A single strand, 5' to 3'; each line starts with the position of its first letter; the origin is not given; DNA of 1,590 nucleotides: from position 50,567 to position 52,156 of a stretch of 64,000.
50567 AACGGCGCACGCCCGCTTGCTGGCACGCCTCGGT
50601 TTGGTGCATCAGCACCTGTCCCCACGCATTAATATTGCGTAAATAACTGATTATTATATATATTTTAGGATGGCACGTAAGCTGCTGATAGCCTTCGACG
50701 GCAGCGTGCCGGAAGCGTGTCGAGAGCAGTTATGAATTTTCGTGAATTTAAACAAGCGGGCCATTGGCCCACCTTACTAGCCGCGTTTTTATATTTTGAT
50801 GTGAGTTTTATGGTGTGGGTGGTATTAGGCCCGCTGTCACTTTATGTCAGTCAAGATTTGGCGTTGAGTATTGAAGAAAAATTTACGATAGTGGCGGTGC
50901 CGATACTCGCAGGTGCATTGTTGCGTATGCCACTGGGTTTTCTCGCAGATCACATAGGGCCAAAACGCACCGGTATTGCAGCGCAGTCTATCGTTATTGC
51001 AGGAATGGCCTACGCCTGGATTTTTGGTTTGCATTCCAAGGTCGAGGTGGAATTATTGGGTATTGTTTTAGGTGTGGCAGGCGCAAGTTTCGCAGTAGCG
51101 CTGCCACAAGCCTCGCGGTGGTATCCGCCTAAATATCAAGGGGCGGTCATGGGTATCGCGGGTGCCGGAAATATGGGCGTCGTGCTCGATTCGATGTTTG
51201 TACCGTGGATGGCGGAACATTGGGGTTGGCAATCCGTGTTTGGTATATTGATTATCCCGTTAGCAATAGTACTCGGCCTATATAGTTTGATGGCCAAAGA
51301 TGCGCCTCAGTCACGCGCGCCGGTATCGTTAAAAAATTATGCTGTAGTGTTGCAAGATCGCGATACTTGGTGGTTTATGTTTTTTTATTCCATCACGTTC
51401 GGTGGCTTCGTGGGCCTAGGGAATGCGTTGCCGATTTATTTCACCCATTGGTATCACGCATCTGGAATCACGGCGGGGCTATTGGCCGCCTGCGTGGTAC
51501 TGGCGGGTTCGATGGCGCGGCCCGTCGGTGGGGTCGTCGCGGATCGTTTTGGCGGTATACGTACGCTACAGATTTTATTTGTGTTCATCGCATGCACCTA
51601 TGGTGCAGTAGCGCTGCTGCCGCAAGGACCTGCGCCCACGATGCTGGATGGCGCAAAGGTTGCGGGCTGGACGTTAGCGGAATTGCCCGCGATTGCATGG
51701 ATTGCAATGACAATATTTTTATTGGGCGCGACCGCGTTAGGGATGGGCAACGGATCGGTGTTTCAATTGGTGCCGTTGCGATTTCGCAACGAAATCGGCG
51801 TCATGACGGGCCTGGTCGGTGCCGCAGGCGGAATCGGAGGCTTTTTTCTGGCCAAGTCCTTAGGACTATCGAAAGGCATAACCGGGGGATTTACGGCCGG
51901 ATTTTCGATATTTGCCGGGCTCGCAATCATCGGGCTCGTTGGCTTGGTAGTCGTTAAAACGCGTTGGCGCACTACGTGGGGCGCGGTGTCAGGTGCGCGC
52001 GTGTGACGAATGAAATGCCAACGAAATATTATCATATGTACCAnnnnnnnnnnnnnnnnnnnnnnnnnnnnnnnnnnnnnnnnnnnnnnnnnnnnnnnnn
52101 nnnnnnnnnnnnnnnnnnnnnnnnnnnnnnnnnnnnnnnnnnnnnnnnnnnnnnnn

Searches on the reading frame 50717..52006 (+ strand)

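Call 59: search_protein_families(library=ncbifam, proteins=[window:50717-52006:+], max_evalue=1e-10)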
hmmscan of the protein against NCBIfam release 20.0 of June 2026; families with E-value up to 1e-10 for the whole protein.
window:50717-52006:+ (429 aa): 2 families
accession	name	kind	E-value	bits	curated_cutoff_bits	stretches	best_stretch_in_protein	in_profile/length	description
TIGR00886.1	2A0108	subfamily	1e-76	258.5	311.7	1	19-375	2-368/368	NarK family nitrate/nitrite MFS transporter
NF011608.0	PRK15034.1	subfamily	5.9e-19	68.4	836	1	29-358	45-376/462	nitrate/nitrite transporter NarU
